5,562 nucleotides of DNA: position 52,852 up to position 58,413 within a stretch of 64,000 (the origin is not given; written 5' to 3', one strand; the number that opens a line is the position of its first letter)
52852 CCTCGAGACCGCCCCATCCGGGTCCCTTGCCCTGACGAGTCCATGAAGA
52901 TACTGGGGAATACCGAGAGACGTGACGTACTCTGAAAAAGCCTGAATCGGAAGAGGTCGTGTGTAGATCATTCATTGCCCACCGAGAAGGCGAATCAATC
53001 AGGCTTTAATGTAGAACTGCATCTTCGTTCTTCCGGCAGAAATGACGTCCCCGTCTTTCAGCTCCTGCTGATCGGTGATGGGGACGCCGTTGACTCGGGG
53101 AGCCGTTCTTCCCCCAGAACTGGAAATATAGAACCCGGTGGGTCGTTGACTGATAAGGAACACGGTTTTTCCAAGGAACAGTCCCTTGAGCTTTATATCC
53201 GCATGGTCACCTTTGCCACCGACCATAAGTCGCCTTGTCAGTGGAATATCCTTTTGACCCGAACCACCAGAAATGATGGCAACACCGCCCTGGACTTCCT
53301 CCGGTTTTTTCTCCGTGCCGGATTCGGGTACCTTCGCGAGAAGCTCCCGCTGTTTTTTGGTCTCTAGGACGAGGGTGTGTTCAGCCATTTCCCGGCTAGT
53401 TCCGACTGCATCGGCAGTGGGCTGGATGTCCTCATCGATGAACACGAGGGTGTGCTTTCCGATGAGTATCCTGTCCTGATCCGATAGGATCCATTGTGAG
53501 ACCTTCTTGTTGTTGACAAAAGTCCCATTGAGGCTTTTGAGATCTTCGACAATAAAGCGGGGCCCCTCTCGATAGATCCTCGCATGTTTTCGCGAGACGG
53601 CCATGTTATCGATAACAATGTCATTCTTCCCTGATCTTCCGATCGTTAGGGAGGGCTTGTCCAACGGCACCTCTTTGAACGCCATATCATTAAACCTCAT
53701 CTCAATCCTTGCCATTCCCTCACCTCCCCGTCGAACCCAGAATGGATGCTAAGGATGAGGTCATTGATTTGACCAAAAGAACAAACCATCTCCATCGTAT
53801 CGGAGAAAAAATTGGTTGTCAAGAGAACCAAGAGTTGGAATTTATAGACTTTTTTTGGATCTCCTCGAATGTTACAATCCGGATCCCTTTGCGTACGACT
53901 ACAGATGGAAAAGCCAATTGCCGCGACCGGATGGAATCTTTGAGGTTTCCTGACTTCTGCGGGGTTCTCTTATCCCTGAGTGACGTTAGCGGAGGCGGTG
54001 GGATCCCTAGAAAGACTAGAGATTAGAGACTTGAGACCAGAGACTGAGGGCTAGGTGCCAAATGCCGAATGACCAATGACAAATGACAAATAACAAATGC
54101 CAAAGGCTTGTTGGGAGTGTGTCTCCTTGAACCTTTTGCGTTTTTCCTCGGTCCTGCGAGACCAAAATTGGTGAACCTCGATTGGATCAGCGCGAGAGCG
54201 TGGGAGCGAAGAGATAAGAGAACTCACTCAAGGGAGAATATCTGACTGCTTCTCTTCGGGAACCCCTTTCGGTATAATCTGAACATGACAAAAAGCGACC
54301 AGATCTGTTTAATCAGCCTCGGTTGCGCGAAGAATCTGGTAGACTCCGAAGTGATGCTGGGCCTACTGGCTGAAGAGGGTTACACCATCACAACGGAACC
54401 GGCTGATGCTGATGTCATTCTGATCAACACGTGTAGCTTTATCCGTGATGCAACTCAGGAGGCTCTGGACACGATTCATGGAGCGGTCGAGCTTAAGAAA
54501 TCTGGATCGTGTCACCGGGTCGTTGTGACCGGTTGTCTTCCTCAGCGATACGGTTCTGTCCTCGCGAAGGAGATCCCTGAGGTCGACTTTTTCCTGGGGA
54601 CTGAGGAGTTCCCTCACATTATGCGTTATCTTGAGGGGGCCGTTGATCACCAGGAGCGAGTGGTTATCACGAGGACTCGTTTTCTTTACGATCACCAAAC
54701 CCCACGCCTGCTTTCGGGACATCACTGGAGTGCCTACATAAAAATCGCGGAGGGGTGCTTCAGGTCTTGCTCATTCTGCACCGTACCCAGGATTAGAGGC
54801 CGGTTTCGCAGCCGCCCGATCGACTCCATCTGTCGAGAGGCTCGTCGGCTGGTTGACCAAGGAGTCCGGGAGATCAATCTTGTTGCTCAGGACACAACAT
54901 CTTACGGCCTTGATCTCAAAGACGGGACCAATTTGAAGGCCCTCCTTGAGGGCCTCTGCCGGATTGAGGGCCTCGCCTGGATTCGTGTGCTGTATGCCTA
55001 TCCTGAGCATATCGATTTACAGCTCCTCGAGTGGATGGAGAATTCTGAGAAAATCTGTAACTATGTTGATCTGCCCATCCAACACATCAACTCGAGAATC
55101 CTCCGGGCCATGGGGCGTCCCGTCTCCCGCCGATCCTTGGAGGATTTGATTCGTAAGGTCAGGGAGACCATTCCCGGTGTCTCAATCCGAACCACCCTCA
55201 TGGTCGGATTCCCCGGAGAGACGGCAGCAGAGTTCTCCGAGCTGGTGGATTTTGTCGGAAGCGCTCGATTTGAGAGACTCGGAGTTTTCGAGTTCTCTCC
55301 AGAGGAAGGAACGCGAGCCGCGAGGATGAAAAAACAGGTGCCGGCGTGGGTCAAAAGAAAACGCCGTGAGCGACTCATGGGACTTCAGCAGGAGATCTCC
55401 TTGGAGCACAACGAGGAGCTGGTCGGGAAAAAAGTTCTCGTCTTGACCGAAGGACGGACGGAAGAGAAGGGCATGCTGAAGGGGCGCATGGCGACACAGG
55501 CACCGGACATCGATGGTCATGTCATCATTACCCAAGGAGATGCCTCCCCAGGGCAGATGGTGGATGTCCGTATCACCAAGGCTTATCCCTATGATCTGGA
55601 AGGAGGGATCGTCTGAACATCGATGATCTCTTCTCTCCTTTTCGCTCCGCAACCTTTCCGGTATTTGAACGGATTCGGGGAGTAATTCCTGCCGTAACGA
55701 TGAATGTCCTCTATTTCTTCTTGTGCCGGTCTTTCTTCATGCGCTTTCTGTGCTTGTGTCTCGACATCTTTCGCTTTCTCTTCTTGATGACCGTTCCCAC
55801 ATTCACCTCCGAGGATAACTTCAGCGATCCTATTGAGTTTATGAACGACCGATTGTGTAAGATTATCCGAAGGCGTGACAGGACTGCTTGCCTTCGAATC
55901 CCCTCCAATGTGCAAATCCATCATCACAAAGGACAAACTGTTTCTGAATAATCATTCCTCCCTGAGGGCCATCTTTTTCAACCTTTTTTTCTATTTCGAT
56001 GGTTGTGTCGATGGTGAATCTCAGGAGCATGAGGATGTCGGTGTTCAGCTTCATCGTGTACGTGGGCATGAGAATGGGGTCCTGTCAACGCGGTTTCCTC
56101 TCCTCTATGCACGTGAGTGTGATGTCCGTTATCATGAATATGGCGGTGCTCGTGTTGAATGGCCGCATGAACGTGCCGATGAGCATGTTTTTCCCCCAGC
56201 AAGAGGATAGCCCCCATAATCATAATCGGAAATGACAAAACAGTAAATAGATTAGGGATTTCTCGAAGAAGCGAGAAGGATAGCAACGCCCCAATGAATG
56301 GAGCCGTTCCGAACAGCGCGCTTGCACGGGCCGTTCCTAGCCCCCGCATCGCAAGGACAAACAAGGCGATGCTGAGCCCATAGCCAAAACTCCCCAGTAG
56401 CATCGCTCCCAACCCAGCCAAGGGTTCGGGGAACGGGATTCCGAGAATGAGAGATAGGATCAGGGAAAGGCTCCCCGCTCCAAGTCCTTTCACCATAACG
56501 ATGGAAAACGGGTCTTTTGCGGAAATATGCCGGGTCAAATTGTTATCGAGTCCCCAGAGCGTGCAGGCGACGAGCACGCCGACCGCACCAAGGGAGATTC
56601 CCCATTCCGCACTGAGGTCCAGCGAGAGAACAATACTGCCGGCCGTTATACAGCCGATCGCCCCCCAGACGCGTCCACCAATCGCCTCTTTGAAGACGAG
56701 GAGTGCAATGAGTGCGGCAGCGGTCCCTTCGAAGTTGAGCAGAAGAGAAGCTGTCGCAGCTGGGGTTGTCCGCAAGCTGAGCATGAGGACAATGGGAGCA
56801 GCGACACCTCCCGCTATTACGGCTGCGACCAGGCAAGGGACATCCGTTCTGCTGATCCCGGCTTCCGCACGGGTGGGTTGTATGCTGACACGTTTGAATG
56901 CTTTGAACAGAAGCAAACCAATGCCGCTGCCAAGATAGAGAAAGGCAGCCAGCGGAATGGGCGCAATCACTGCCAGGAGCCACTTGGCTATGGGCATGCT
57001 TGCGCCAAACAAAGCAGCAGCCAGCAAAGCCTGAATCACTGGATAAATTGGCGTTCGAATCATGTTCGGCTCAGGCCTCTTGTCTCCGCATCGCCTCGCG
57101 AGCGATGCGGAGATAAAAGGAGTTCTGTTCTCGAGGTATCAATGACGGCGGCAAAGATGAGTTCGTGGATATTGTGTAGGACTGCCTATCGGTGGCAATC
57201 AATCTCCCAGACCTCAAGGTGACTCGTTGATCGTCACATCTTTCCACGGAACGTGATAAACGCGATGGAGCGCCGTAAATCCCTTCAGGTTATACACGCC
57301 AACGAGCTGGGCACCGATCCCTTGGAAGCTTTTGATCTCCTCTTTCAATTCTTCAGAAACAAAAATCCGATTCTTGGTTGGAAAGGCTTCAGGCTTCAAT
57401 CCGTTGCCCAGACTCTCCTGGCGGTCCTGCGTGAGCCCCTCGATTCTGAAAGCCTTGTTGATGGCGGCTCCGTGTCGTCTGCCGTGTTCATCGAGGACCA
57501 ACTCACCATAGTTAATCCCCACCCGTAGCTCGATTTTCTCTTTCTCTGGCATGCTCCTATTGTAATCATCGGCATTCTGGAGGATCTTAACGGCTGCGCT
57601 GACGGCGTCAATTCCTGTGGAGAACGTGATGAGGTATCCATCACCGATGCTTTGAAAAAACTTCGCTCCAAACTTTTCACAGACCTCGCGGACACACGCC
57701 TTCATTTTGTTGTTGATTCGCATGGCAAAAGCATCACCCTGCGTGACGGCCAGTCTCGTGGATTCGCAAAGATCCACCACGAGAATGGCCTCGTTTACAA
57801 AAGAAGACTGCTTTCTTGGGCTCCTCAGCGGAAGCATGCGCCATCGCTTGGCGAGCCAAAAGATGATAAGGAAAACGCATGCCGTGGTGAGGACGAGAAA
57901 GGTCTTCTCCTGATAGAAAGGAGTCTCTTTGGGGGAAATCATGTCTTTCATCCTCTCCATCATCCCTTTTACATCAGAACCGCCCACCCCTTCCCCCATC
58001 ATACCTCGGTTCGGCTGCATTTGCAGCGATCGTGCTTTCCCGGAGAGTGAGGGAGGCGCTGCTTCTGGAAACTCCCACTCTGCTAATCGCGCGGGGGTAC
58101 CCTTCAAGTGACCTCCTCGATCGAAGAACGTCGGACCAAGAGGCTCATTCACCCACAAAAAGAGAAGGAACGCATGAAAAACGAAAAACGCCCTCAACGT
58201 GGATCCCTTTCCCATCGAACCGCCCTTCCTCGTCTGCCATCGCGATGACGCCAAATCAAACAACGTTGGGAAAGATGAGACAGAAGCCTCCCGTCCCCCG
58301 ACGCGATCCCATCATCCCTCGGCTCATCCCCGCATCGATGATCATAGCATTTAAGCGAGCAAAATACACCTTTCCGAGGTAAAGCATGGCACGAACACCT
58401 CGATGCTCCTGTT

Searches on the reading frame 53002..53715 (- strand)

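Call 61: search_protein_families(library=pfam, proteins=[window:53002-53715:-], max_evalue=0.00001)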
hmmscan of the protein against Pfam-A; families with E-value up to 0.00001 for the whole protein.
window:53002-53715:- (238 aa): 2 families
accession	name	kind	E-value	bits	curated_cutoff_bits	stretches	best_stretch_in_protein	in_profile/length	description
PF00498.31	FHA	-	1.3e-27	96.4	20.7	1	24-86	2-67/67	FHA domain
PF16697.10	Yop-YscD_cpl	-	2.6e-22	79.3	33.2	1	14-95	10-93/94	Inner membrane component of T3SS, cytoplasmic domain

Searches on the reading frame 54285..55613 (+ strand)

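Call 43: search_protein_families(library=pfam, proteins=[window:54285-55613:+], max_evalue=0.00001)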
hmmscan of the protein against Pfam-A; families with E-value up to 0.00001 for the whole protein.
window:54285-55613:+ (443 aa): 4 families
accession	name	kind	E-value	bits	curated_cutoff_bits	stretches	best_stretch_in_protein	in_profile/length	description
PF00919.26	UPF0004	-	1.5e-27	95.9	27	1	7-105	2-98/98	Uncharacterized protein family UPF0004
PF04055.27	Radical_SAM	-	4.1e-22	79.5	29.5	1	153-324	2-166/166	Radical SAM superfamily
PF18693.7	TRAM_2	-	1.6e-17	63.9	27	1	380-443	1-63/63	TRAM domain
PF01938.26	TRAM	-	1.7e-07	31.5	21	1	379-442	3-60/61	TRAM domain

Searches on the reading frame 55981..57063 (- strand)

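Call 61: search_protein_families(library=pfam, proteins=[window:55981-57063:-], max_evalue=0.00001)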
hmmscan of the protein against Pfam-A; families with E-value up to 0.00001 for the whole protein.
window:55981-57063:- (361 aa): 1 family
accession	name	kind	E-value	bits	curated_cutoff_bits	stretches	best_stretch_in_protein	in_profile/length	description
PF00892.27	EamA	-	2.8e-24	86.4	28.2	2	158-289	2-134/135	EamA-like transporter family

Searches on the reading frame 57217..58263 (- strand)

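Call 61: search_protein_families(library=pfam, proteins=[window:57217-58263:-], max_evalue=0.00001)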
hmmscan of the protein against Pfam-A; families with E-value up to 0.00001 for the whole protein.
window:57217-58263:- (349 aa): 1 family
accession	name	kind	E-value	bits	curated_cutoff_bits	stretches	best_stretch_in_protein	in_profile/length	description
PF00211.25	Guanylate_cyc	-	7.2e-06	26.2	21.9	0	159-262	10-118/183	Adenylate and Guanylate cyclase catalytic domain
